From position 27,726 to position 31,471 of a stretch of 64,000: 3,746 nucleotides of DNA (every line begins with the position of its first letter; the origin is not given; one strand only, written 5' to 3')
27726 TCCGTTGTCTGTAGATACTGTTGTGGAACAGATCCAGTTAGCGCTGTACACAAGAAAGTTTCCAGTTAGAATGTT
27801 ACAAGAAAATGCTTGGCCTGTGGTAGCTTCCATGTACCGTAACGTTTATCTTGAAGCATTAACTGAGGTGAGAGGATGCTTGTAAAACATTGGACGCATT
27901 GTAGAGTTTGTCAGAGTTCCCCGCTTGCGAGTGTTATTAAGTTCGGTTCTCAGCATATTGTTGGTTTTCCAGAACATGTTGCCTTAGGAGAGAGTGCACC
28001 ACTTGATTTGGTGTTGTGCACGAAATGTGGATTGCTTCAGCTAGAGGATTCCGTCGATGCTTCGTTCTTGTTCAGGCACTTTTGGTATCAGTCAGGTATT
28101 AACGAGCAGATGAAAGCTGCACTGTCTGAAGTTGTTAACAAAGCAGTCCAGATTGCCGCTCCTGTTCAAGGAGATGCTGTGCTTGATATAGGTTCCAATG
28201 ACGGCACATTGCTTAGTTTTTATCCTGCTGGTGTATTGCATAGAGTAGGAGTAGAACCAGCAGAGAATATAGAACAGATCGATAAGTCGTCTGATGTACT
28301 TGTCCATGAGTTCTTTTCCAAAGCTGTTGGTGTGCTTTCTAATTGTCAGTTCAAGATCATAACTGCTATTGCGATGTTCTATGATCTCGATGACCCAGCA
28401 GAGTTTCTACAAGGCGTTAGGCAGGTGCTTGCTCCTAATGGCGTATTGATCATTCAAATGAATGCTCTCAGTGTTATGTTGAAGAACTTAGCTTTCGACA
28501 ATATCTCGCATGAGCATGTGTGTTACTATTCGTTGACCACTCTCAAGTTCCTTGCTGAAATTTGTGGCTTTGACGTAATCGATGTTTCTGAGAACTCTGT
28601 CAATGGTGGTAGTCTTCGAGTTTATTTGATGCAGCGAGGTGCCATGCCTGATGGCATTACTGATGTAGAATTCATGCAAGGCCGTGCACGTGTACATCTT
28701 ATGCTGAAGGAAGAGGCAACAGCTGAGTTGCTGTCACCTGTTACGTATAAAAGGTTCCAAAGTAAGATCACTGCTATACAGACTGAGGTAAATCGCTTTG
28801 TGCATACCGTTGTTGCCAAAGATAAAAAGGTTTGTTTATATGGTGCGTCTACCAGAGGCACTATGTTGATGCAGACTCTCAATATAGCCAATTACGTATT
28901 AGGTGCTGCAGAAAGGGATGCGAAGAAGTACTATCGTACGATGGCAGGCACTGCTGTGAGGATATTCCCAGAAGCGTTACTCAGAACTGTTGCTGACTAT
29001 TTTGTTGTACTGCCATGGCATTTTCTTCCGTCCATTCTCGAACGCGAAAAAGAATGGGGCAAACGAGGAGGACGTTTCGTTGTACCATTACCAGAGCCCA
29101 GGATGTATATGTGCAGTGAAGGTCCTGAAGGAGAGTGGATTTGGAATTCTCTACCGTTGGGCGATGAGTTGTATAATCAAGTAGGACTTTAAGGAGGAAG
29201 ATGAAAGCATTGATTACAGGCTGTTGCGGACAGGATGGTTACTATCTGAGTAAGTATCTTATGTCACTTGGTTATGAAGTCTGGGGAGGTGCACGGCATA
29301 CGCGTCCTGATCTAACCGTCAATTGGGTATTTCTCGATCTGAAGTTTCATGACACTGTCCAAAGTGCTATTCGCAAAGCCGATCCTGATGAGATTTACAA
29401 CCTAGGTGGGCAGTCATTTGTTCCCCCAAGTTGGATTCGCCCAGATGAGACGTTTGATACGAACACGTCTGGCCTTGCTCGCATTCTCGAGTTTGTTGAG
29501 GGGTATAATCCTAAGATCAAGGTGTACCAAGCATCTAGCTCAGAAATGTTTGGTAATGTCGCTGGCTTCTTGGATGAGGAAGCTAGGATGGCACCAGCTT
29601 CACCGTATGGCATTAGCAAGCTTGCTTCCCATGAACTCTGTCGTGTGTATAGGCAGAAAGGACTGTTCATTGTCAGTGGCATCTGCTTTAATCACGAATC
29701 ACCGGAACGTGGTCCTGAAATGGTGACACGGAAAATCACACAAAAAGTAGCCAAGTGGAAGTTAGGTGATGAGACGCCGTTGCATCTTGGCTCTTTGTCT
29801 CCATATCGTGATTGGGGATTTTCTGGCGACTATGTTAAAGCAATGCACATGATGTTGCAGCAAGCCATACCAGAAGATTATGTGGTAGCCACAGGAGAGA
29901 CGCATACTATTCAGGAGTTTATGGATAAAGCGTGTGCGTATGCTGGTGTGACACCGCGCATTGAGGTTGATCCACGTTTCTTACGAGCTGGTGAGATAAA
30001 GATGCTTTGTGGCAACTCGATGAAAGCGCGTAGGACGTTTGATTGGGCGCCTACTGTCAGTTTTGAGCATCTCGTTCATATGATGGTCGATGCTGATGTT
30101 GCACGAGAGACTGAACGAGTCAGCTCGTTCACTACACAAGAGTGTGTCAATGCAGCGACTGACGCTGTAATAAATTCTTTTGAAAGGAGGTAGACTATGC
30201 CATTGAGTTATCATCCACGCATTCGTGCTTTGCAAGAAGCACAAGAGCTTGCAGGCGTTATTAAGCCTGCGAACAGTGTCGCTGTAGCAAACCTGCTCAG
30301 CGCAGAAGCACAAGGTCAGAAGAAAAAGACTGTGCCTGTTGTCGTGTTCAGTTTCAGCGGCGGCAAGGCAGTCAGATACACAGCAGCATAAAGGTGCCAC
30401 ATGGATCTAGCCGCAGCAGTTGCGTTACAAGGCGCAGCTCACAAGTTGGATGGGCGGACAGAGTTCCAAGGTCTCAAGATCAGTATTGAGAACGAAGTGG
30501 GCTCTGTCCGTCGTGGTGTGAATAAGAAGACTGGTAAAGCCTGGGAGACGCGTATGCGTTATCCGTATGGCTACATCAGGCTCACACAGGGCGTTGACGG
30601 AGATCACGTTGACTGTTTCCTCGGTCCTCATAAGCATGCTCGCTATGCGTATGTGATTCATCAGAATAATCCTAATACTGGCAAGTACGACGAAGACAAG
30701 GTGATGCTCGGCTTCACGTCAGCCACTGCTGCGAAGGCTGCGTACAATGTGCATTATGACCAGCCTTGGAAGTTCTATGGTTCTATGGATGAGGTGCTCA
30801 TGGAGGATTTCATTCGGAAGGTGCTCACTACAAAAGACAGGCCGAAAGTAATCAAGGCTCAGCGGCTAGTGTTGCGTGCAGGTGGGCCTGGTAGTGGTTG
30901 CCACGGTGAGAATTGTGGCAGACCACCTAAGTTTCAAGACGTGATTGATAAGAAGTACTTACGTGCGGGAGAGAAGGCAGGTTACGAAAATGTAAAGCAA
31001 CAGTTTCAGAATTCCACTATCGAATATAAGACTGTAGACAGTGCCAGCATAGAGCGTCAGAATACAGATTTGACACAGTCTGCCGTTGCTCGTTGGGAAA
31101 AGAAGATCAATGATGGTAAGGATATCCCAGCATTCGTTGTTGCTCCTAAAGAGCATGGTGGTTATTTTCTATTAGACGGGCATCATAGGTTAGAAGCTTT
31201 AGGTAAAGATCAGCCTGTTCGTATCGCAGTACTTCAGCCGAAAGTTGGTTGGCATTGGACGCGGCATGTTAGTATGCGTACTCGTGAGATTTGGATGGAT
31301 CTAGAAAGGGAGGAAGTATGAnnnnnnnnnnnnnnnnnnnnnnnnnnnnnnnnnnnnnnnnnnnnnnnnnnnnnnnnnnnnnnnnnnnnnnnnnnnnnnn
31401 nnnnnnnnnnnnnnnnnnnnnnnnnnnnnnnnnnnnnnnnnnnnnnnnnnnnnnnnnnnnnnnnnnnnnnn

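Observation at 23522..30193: A branched-deoxysugar synthesis and transfer island lies directly downstream of the fibre genes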

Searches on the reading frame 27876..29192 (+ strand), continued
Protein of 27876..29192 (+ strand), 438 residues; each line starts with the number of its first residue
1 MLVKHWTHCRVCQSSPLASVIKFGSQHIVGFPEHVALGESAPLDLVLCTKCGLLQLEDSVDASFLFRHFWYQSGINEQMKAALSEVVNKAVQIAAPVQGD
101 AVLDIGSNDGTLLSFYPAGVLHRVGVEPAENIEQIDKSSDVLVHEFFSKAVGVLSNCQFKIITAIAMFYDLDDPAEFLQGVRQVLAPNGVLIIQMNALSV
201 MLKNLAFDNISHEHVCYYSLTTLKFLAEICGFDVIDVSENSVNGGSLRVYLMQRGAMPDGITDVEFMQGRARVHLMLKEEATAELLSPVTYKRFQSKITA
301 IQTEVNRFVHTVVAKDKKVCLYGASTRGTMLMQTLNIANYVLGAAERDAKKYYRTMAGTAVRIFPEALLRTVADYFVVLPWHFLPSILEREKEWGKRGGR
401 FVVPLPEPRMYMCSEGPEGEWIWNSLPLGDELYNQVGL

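Call 73: search_solved_structures(query=window:27876-29192:+, max_evalue=1e-29, show_alignments=4)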
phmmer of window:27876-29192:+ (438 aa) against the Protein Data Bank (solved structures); distinct sequences matched with E-value up to 1e-29: 5.
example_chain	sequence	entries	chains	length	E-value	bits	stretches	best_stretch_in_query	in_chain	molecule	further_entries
4rv9_A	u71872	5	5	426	3e-42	148.5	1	6-410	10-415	D-mycarose 3-C-methyltransferase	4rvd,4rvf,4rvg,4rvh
4e2w_A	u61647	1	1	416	5e-30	108.2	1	7-408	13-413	TcaB9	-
4e31_A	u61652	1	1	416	6.4e-30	107.8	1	7-408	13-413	TcaB9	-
3ndi_A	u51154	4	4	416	9e-30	107.3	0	7-408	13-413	Methyltransferase | TcaB9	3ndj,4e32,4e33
4e2x_A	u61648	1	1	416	9e-30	107.3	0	7-408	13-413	TcaB9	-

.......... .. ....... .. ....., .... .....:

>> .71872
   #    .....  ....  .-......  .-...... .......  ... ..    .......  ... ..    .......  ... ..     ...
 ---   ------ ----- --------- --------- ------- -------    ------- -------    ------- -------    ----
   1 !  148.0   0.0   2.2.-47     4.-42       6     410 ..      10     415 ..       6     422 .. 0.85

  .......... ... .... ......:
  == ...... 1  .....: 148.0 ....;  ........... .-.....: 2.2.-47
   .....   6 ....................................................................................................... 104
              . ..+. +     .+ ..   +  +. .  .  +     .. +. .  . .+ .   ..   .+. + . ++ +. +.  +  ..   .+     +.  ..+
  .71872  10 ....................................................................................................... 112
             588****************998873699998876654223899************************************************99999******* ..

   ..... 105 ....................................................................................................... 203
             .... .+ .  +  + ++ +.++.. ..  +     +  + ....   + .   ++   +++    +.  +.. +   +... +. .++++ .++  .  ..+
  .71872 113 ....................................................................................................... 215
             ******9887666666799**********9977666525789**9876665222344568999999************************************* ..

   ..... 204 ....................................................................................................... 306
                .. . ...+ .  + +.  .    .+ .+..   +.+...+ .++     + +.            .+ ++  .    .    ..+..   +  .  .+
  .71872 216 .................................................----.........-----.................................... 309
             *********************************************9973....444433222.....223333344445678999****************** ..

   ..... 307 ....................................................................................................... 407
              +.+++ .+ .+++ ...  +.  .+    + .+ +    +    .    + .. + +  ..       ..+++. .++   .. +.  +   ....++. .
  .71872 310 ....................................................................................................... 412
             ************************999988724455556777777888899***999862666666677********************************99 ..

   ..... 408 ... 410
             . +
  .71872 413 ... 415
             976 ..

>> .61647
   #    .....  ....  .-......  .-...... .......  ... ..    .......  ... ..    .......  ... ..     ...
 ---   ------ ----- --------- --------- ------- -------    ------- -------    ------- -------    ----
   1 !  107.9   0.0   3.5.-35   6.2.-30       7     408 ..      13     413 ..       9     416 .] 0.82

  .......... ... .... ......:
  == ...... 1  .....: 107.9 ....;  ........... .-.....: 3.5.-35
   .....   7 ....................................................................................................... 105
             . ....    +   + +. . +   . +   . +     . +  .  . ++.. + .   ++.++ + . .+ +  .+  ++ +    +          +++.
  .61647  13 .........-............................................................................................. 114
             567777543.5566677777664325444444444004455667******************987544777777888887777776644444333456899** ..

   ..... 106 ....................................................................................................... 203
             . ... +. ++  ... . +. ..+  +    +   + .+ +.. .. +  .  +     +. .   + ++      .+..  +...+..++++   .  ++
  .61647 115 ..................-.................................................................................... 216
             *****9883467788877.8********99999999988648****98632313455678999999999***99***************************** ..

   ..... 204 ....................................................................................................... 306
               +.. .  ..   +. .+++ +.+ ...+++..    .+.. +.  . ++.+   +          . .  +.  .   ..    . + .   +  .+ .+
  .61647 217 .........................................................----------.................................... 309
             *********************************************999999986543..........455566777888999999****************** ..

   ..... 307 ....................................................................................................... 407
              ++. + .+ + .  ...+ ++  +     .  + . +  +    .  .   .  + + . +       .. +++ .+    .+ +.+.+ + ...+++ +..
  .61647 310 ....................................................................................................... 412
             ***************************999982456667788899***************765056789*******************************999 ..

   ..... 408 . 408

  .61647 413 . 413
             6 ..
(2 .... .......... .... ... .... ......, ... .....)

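Call 75: find_related_loci(query=window:27876-29192:+, collection=genome_contigs, flank=7000)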
Query window:27876-29192:+ (438 aa) in genome_contigs; peptide patterns used: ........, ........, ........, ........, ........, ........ (x = any residue, [..] = any of these).
241 stretches matched a pattern; 204 encode a relative of the query (tblastn E <= 1e-3); the best 80 are kept; 80 distinct loci.
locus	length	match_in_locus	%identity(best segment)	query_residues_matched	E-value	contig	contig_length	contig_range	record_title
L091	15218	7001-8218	42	9-406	1e-97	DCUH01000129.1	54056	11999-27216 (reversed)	MAG TPA_asm: bacterium UBA2219 isolate UBA2219 UBA2219_contig_71053, whole genome shotgun sequence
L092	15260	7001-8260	40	1-415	1e-93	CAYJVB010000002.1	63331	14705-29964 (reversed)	MAG TPA_asm: uncultured archaeon isolate ERP125453_co1_352 genome assembly, contig: NODE_284_length_63331_cov_9.081421,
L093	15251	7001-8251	41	2-410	5e-93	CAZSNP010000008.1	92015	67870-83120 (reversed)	MAG TPA_asm: uncultured Anaerolineales bacterium isolate binchicken_co107_470 genome assembly, contig: NODE_569_length_9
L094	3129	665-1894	40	3-407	2e-94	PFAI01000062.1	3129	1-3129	MAG: Candidatus Diapherotrites archaeon CG10_big_fil_rev_8_21_14_0_10_31_34 CG10_8_21_14_0.10_scaffold_75359_c, whole ge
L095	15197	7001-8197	38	7-410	1e-91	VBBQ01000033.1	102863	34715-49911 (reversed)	MAG: Candidatus Bathyarchaeota archaeon isolate BA_22 14_1009_05_40cm_scaffold_470, whole genome shotgun sequence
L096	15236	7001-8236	41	3-410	2e-91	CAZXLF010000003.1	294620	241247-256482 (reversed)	MAG TPA_asm: uncultured Planctomycetia bacterium isolate SRP273308_co1_398 genome assembly, contig: NODE_29_length_29462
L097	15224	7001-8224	41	8-407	1e-90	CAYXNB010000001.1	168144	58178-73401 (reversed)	MAG TPA_asm: uncultured Candidatus Saccharibacteria bacterium isolate SRP093185_co1_2 genome assembly, contig: NODE_11_l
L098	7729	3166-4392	39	3-407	2e-90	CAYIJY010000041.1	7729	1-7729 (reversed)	MAG TPA_asm: uncultured archaeon isolate ERP119705_co24_1056 genome assembly, contig: NODE_14674_length_7729_cov_4.76101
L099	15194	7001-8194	38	8-410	1e-89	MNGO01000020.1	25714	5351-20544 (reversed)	MAG: Crenarchaeota archaeon 13_1_40CM_3_52_10 13_1_40cm_3_scaffold_2411, whole genome shotgun sequence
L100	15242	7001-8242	39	4-407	5e-89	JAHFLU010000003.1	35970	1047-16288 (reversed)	MAG: bacterium isolate nzgw440 NODE_614_length_35971_cov_5.141311, whole genome shotgun sequence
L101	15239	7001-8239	39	3-410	7e-89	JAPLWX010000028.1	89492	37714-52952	MAG: Candidatus Micrarchaeota archaeon isolate LacPavin_0419_WC90_MAG_54_17 LacPavin_0419_WC90_scaffold_423634, whole ge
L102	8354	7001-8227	39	9-407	5e-89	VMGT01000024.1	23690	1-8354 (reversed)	MAG: Parcubacteria group bacterium Greene1014_15 Greene101415_scaffold_1855, whole genome shotgun sequence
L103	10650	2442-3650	38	8-406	8e-89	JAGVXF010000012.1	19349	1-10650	Candidatus Pacearchaeota archaeon isolate RIFOXYB1_FULL_34_12 rifoxyb1_full_scaffold_950, whole genome shotgun sequence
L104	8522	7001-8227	40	7-407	1e-88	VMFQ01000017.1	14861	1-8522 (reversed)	MAG: Parcubacteria group bacterium Gr01-1014_33 G01um101433_scaffold_1233, whole genome shotgun sequence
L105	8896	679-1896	40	7-410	3e-88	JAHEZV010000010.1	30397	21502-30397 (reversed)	MAG: Nitrososphaera sp. isolate nzgw16 NODE_714_length_30398_cov_4.500875, whole genome shotgun sequence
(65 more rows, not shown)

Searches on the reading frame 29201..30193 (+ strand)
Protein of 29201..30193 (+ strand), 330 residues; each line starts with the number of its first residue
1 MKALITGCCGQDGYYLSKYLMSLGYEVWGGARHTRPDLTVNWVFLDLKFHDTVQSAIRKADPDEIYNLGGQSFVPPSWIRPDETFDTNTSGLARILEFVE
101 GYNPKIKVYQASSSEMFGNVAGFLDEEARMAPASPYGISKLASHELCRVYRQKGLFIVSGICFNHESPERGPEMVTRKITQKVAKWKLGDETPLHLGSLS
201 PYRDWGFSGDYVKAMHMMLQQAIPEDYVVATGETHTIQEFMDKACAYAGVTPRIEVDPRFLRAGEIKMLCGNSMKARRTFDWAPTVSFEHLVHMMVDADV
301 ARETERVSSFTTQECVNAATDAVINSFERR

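Call 3: search_protein_families(library=pfam, proteins=[window:29201-30193:+], max_evalue=0.1)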
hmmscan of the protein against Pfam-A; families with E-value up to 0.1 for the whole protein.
window:29201-30193:+ (330 aa): 4 families
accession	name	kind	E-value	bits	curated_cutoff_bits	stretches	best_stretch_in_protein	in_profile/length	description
PF16363.11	GDP_Man_Dehyd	-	3.8e-89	299.9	27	1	4-295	1-332/332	GDP-mannose 4,6 dehydratase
PF01370.27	Epimerase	-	1.6e-51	175.5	20.9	1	3-230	1-240/240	NAD dependent epimerase/dehydratase family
PF04321.23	RmlD_sub_bind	-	2.3e-05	24.1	27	1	1-153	1-142/287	RmlD substrate binding domain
PF23992.1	Pam3_gp32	-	0.088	13.2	27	0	208-237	45-74/108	Phage Pam3 gp32-like protein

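Call 4: search_protein_families(library=ncbifam, proteins=[window:29201-30193:+], max_evalue=0.1)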
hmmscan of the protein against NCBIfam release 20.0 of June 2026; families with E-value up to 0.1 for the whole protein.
window:29201-30193:+ (330 aa): 17 families
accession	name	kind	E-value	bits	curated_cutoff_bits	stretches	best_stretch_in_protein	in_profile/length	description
TIGR01472.1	gmd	equivalog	1.9e-76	257.5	415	1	2-301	2-340/342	GDP-mannose 4,6-dehydratase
TIGR01181.1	dTDP_gluc_dehyt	equivalog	1.9e-21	76.5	365.1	1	43-297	55-309/321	dTDP-glucose 4,6-dehydratase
TIGR04180.1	EDH_00030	hypoth_equivalog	4.2e-17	62.1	475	1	39-286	50-296/297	NAD-dependent 4,6-dehydratase LegB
TIGR01179.1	galE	equivalog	1.9e-14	53.3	262.3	2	39-152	48-161/332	UDP-glucose 4-epimerase GalE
TIGR02622.1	CDP_4_6_dhtase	equivalog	9.3e-14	51.3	278.45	1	2-152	6-170/352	CDP-glucose 4,6-dehydratase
NF007490.0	PRK10084.1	subfamily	1.6e-07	30.7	649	1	123-296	154-331/361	dTDP-glucose 4,6-dehydratase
NF007582.0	PRK10217.1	equivalog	3.9e-07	29.5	698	1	53-230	66-252/355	dTDP-glucose 4,6-dehydratase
NF043036.1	ErythonDh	equivalog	0.00054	19.3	325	1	37-155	51-168/321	D-erythronate dehydrogenase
NF042423.1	oxyalk_red_Shew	equivalog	0.0012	18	580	1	2-128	10-135/331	2-alkyl-3-oxoalkanoate reductase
TIGR01214.1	rmlD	equivalog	0.0012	18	224.05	1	3-157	2-145/285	dTDP-4-dehydrorhamnose reductase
TIGR02197.1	heptose_epim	equivalog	0.0072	15.5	274.6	1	85-153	88-157/316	ADP-glyceromanno-heptose 6-epimerase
NF008360.0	PRK11150.1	equivalog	0.011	15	452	1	105-249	108-255/310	ADP-glyceromanno-heptose 6-epimerase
NF007956.0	PRK10675.1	subfamily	0.013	14.7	394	0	52-145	64-158/338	UDP-glucose 4-epimerase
NF042422.1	oxyalk_red_OleD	equivalog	0.021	14.2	580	0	1-114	1-112/329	2-alkyl-3-oxoalkanoate reductase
NF041015.1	UDPsulfquin_syn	equivalog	0.039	12.9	575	0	39-113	67-144/384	UDP-sulfoquinovose synthase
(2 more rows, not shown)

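Call 9: search_protein_families(library=phrogs, proteins=[window:29201-30193:+], max_evalue=0.01)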
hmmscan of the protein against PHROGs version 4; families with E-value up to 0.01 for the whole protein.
window:29201-30193:+ (330 aa): 1 family
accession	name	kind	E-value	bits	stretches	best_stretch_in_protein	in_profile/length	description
phrog_540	-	DNA, RNA and nucleotide metabolism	2.4e-64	219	1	1-301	293-596/715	nucleotide-sugar epimerase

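Call 12: search_solved_structures(query=window:29201-30193:+, max_evalue=1e-10, show_alignments=1)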
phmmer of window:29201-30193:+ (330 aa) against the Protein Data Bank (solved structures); distinct sequences matched with E-value up to 1e-10: 19.
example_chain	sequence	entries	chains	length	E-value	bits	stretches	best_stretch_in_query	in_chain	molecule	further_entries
1rpn_A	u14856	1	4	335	8.5e-74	251.8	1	2-303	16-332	GDP-mannose 4,6-dehydratase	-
1n7g_A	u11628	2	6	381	8.6e-72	245.2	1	3-301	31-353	GDP-D-mannose-4,6-dehydratase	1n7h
2z1m_A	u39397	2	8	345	1.4e-70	241.2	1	2-250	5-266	GDP-D-mannose dehydratase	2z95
5uzh_A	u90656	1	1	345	2.4e-61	210.8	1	3-251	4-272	NafoA.00085.b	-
7kf3_A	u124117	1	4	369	1.6e-59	204.8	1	3-255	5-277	GDP-mannose 4,6-dehydratase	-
1db3_A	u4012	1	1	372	4.2e-59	203.5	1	3-255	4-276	GDP-MANNOSE 4,6-DEHYDRATASE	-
6gpj_A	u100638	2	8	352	2.3e-58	201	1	3-251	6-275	GDP-mannose 4,6 dehydratase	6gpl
5in4_A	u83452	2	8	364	2.9e-58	200.7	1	3-251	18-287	GDP-mannose 4,6 dehydratase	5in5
1t2a_A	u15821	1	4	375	3e-58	200.6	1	3-301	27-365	GDP-mannose 4,6 dehydratase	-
6gpk_A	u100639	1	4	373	8.2e-58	199.2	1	3-251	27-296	GDP-mannose 4,6 dehydratase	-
6q94_B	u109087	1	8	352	8.4e-58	199.2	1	3-251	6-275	GDP-mannose 4,6 dehydratase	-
2pk3_A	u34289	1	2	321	5.1e-34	121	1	1-291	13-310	GDP-6-deoxy-D-lyxo-4-hexulose reductase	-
4lw8_A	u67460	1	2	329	1.4e-26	96.6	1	2-299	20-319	Putative epimerase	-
6bi4_A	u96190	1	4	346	1.4e-19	73.6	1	48-291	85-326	dTDP-glucose 4,6-dehydratase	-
6x3b_A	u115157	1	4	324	9.6e-17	64.3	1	61-293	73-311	GDP-6-deoxy-D-mannose reductase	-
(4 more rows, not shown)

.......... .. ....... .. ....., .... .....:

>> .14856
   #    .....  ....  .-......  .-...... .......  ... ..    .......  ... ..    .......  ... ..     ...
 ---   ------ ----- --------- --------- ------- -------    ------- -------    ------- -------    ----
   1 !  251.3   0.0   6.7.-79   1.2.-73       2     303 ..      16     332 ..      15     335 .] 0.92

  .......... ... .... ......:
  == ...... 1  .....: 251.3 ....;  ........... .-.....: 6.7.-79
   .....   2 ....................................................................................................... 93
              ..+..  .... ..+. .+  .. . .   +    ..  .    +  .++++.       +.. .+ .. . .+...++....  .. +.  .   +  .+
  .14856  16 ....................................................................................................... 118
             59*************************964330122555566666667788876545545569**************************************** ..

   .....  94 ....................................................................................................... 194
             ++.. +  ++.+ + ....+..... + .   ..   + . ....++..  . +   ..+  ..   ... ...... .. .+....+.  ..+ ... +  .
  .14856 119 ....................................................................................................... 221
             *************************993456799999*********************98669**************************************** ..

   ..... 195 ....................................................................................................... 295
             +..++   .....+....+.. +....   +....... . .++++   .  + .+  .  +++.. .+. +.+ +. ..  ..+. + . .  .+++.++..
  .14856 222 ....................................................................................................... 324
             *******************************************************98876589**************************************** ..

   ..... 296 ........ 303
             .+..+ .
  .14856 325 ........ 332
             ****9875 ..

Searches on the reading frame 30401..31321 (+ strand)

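Call 9: search_protein_families(library=phrogs, proteins=[window:30401-31321:+], max_evalue=0.01)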
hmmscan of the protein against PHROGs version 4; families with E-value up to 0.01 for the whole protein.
window:30401-31321:+ (306 aa): 11 families
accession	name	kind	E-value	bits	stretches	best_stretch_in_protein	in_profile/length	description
phrog_4660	-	head and packaging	1e-29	104.5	1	19-142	636-754/765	minor head protein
phrog_4272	-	unknown function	5.2e-28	98.9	1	17-152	134-265/764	-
phrog_37402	-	unknown function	4.1e-26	91.4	1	17-152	1111-1250/2639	-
phrog_10089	-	moron, auxiliary metabolic gene and host takeover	7.7e-25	86.9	1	12-139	892-1020/4647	DarB-like antirestriction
phrog_938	-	lysis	4.7e-23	81.3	1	16-137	1508-1632/2185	endolysin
phrog_29900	-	unknown function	1.2e-22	80.5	1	18-152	778-913/1028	-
phrog_5143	-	unknown function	2.4e-22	78.9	1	20-144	727-852/2204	-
phrog_33607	-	unknown function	5.3e-22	79.4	1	25-151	116-237/287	-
phrog_20705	-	head and packaging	8.1e-22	78.2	1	17-138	30-151/690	virion structural protein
phrog_30335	-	unknown function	1.5e-20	73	1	17-125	770-877/2900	-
phrog_1033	-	DNA, RNA and nucleotide metabolism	0.00028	21.8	1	221-268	48-97/334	ParB-like partition protein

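Call 39: search_protein_families(library=pfam, proteins=[window:30401-31321:+], max_evalue=0.01)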
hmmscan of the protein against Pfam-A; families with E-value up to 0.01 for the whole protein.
window:30401-31321:+ (306 aa): 1 family
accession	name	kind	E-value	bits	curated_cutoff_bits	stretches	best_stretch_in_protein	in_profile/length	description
PF18823.6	InPase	-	2.6e-43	147.6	26.8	1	17-139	11-132/135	Inorganic Pyrophosphatase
